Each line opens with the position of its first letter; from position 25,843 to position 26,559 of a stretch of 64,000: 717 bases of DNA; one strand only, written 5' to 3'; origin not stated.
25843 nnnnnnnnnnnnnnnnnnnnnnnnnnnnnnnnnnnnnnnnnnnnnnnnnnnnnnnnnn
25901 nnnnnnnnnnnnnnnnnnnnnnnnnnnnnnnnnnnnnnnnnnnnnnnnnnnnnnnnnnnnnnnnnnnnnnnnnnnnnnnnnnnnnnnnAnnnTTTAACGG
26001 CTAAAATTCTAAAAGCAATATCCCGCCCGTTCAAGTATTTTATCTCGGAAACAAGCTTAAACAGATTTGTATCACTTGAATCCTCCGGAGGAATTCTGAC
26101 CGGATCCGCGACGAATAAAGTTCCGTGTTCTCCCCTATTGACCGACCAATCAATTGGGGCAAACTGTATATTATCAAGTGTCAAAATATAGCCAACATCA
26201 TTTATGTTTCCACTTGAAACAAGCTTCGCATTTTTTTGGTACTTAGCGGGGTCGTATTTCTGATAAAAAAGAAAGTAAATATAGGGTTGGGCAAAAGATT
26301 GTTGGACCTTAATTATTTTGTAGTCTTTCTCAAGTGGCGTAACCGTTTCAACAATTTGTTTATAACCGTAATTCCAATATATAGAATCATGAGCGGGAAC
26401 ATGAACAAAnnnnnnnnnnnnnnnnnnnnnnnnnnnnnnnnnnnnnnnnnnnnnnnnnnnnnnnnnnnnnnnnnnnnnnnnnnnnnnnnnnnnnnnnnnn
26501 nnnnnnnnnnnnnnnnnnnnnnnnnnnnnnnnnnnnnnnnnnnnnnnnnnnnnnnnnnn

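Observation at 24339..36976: Eight consecutive, translationally coupled GT-C genes with a shared C-terminal soluble domain (tandem family expansion)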

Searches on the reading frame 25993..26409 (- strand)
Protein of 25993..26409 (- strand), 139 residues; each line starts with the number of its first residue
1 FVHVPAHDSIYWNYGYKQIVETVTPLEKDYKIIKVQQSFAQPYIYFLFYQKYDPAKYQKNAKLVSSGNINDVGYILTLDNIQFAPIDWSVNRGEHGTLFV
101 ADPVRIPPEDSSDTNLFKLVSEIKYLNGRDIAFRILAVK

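Call 37: search_protein_representatives(alignment_id=A2)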
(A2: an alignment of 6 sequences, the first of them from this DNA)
Query: 6 sequences, 129 profile positions. Proteins with E-value up to 0.001 (for the whole library): 2262; up to 1e-10: 866; up to 1e-30: 8. The best 150 are listed.
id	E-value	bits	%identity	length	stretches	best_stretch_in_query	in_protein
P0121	1.5e-33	131.6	-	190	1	3-126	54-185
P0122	2.3e-32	127.8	-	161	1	1-127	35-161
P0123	4.1e-32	127.0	-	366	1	1-127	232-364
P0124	8.5e-32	126.0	-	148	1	2-126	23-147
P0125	1.7e-31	125.0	-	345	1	3-127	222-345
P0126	2.3e-31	124.6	-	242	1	2-126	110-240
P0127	5.4e-31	123.4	-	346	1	1-126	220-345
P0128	8.9e-31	122.7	-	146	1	2-127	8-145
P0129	3.3e-30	120.8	-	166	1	2-126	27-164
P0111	3.7e-30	120.7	-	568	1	1-126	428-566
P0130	4.2e-30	120.5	-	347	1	2-126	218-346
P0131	1.1e-29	119.2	-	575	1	4-126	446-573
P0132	1.4e-29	118.8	-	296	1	2-126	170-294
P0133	1.4e-29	118.8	-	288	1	1-126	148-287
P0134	1.1e-28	115.9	-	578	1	3-127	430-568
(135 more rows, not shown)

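Call 52: predict_structure(alignment_id=A4)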
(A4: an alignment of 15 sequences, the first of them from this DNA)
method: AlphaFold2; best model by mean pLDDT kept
length: 139 residues; sequences in the alignment: 15
mean_pLDDT: 81.5   pTM: 0.78
mean pLDDT of the five models: 81.5, 80.7, 80.6, 80.5, 76.6
residues with pLDDT >= 90: 51; 70-90: 59; 50-70: 20; < 50: 9
segments of 3 or more residues with pLDDT < 50: 5-9
pLDDT, mean of each block of 10 residues (from residue 1): 48 74 94 84 84 82 61 75 90 93 90 92 84 92
secondary structure, 60 per line:
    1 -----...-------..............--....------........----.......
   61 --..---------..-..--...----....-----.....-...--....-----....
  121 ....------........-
elements in order: H16-29 E32-35 H42-49 H54-60 E81-83 H88-91 E97-101 H108-111 E117-124 E131-138

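Call 64: fold_search(model_id=the predicted structure, library=pdb)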
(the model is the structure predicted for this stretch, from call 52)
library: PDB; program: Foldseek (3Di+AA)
matches with E <= 10: 366; with E <= 0.001: 0
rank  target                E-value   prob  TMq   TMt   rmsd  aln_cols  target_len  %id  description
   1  7km9                  6.1e-02  0.15  0.23  0.22   9.3       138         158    7  Crystal Structure of Dihydrofolate reductase (DHFR) from Mycobacterium ulcerans Agy99 in complex with NADP and inhibitor (released 2021-07-07)
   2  3id6_C                3.0e-01  0.14  0.20  0.14   8.6       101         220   13  Crystal structure of Sulfolobus solfataricus Nop5 (1-262) and fibrillarin complex (released 2009-08-25)
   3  7reg_A                3.4e-01  0.07  0.23  0.21  10.1       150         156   10  DfrA1 complexed with NADPH and 4'-chloro-3'-(4-(2,4-diamino-6-ethylpyrimidin-5-yl)but-3-yn-2-yl)-[1,1'-biphenyl]-4-car (released 2022-07-27)
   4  3ozf_A                4.1e-01  0.10  0.22  0.15  10.1       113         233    7  Crystal Structure of Plasmodium falciparum Hypoxanthine-Guanine-Xanthine Phosphoribosyltransferase in complex with hyp (released 2011-09-28)
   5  9bxl_B                5.0e-01  0.05  0.24  0.16  11.7       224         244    7  OvoM from Sulfuricurvum sp. isolate STB_99, an ovothiol-biosynthetic N-methyltransferase in complex with SAM (released 2025-01-08)
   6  6ifv_A                5.7e-01  0.09  0.31  0.24  10.2       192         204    7  C-terminal truncated KsgA from Bacillus subtilis 168 (released 2019-01-30)
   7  3id5_B                6.1e-01  0.11  0.21  0.15   8.8       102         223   13  Crystal structure of Sulfolobus solfataricus C/D RNP assembled with Nop5, fibrillarin, L7Ae and a split half C/D RNA (released 2009-08-25)
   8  5lr6_C                6.5e-01  0.15  0.39  0.28   9.0       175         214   11  Crystal Structure of COMT in complex with [3-(2,4-dimethyl-1,3-thiazol-5-yl)-1H-pyrazol-5-yl]-(4-phenylpiperazin-1-yl) (released 2016-08-31)
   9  6ifs_B                8.0e-01  0.09  0.35  0.22  10.4       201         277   11  KsgA from Bacillus subtilis 168 (released 2019-01-30)
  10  3ozf_C                8.0e-01  0.07  0.21  0.15  10.3       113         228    8  Crystal Structure of Plasmodium falciparum Hypoxanthine-Guanine-Xanthine Phosphoribosyltransferase in complex with hyp (released 2011-09-28)
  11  1cjb_A                8.5e-01  0.07  0.21  0.15  10.3       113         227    8  MALARIAL PURINE PHOSPHORIBOSYLTRANSFERASE (released 1999-08-18)
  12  7k6c_B                9.1e-01  0.03  0.20  0.18   9.2       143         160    6  Crystal Structure of Dihydrofolate reductase (DHFR) from Mycobacterium abscessus ATCC 19977 / DSM 44196 with NADP and  (released 2021-03-17)
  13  5z3q_B                9.1e-01  0.03  0.19  0.15  12.8       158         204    8  Crystal Structure of a Soluble Fragment of Poliovirus 2C ATPase (2.55 Angstrom) (released 2018-09-12)
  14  4pyo_A                9.7e-01  0.18  0.46  0.34   7.3       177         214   11  Humanized rat COMT bound to SAH, semi-holo form (released 2014-06-11)
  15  9fqr_Xg               9.7e-01  0.16  0.18  0.03   4.5        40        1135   12  96-nm repeat of axonemal doublet microtubules from bovine sperm (released 2025-03-26)
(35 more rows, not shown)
